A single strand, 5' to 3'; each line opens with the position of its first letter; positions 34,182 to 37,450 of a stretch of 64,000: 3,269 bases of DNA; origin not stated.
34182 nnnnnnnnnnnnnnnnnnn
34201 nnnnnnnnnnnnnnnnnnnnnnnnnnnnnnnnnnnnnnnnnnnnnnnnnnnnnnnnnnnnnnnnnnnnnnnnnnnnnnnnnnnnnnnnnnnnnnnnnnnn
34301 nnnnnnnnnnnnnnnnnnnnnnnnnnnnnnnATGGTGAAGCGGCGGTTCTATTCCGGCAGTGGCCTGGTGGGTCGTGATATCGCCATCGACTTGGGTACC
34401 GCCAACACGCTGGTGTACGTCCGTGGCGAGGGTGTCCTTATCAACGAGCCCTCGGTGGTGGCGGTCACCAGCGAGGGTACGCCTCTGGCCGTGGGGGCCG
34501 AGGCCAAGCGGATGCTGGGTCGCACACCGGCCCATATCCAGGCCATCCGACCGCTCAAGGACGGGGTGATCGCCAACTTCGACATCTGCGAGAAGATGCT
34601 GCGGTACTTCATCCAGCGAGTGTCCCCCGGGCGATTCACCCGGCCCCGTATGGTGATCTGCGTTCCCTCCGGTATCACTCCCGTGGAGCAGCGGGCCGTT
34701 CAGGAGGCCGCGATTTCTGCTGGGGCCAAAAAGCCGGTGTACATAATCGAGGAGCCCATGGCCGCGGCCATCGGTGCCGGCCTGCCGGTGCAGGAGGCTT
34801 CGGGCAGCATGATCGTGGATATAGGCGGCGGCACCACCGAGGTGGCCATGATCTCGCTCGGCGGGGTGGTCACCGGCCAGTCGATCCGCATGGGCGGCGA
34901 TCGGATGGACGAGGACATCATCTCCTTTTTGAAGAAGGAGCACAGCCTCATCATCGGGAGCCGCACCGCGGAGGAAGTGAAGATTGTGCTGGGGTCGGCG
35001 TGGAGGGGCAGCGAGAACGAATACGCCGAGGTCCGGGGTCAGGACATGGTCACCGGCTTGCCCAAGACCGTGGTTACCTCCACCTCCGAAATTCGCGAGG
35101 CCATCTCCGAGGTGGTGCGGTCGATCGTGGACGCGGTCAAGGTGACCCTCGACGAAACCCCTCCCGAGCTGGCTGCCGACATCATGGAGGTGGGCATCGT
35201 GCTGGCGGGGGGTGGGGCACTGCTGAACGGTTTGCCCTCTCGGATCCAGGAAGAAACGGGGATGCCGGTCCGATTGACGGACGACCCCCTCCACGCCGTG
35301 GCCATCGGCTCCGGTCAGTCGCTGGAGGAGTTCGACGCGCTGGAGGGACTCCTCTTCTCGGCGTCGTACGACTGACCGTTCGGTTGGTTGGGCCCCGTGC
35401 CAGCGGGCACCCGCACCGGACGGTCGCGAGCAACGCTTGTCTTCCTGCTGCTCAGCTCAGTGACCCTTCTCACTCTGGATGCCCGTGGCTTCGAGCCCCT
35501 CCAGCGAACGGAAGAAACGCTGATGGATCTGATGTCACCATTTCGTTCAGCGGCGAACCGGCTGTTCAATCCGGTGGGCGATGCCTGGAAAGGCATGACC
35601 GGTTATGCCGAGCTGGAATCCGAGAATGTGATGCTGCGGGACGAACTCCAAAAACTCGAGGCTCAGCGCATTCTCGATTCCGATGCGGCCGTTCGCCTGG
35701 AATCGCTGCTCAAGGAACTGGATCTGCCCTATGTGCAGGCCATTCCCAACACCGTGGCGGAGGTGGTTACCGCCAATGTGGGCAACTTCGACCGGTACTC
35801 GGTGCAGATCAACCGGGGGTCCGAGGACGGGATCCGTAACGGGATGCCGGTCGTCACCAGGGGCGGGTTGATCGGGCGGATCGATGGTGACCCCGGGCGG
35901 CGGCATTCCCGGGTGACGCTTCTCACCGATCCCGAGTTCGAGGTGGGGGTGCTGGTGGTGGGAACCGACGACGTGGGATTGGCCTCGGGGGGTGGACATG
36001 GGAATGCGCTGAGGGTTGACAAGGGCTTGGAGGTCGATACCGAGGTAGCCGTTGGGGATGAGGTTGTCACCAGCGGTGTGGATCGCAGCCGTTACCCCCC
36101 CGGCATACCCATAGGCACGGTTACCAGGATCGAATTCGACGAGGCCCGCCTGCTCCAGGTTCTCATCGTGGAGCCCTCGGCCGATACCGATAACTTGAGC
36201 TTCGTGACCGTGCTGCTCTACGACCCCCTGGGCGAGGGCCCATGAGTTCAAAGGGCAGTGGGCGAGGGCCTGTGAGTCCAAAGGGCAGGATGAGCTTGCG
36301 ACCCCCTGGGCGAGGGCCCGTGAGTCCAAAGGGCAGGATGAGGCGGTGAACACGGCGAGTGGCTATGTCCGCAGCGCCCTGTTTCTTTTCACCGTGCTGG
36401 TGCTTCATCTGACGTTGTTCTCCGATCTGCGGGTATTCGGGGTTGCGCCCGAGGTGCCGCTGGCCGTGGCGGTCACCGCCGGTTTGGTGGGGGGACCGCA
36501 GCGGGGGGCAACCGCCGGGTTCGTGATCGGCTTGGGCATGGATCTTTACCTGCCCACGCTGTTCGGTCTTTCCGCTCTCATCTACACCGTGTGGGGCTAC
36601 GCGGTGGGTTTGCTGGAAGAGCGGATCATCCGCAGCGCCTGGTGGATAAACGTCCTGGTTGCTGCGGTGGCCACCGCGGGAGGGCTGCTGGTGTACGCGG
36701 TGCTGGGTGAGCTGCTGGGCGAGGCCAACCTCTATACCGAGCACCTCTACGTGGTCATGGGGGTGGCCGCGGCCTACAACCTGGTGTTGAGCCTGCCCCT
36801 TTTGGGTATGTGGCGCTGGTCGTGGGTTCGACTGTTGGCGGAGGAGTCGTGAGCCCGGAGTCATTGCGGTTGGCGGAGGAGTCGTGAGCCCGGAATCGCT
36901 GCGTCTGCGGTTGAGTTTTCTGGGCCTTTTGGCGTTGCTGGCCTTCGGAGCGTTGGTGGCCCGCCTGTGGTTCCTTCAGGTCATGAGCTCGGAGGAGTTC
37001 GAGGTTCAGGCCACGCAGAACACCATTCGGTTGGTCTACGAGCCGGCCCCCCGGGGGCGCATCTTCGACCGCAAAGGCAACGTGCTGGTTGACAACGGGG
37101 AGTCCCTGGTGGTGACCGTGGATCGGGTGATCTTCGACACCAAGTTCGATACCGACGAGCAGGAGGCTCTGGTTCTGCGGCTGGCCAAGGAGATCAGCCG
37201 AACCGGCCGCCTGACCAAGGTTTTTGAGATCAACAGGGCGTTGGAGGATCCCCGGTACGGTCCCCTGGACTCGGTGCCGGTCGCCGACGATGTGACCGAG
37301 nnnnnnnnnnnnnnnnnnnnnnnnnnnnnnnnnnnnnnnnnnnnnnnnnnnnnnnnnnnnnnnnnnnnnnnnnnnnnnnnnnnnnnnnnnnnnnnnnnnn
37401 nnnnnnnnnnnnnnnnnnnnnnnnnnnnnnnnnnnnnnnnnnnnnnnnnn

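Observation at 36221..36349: A 35-codon ORF built from nested repeats bridges mreC (ATGA) to mreD (GTGA)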

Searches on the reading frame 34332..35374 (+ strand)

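Call 7: search_protein_families(library=pfam, proteins=[window:34332-35374:+])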
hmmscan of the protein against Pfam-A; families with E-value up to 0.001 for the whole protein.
window:34332-35374:+ (347 aa): 5 families
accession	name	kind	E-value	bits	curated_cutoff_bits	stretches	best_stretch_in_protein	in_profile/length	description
PF06723.19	MreB_Mbl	-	6.8e-136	452.8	27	1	15-337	2-325/327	MreB/Mbl protein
PF00022.25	Actin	-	3.5e-14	52.6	27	1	40-204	31-191/410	Actin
PF00012.26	HSP70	-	3.1e-12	46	20.6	1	107-327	136-368/599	Hsp70 protein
PF14450.12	FtsA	-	9.9e-12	45.8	31.8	1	161-326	2-127/127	Cell division protein FtsA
PF11104.14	PilM_2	-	4.8e-05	22.9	27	0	289-322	278-310/340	Type IV pilus assembly protein PilM;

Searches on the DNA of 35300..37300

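Call 28: search_rna_families(source=window, start=35300, end=37300, threshold=evalue, max_evalue=1)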
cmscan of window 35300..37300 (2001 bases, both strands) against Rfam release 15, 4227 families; matches with E-value up to 1: 0.
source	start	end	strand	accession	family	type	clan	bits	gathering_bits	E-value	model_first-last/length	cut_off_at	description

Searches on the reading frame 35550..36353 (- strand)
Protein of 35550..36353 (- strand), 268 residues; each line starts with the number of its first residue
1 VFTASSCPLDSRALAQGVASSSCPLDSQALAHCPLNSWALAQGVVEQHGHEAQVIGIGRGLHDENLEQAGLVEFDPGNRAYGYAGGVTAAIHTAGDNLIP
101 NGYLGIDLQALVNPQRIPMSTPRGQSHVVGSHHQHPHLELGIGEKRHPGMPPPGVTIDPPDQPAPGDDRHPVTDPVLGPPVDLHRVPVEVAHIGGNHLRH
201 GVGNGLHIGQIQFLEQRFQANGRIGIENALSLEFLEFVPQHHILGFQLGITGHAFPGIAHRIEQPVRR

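Call 50: search_protein_families(library=pfam, proteins=[window:35550-36353:-], max_evalue=0.1)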
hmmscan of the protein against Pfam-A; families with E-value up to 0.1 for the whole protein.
window:35550-36353:- (268 aa): 0 families

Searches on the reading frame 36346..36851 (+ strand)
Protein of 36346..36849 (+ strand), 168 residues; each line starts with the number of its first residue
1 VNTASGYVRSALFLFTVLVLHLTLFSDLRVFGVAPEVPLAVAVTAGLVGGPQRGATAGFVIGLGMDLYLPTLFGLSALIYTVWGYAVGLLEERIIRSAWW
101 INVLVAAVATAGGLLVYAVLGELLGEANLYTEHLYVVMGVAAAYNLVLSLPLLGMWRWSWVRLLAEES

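Call 7: search_protein_families(library=pfam, proteins=[window:36346-36851:+])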
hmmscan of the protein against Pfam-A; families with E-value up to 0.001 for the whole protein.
window:36346-36851:+ (168 aa): 1 family
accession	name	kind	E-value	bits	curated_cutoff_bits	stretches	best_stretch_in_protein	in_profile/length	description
PF04093.17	MreD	-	2.6e-05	24.8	24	1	13-129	14-125/158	rod shape-determining protein MreD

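Call 43: list_cluster_members(proteins=[window:36242-36346:+, window:36346-36849:+, window:35388-36242:+])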
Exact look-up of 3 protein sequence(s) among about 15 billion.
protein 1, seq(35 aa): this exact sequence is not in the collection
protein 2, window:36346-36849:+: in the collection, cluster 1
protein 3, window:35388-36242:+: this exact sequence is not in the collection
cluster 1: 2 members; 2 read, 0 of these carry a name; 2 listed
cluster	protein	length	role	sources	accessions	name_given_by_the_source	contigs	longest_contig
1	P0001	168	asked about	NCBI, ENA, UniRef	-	-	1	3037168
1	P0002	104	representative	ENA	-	-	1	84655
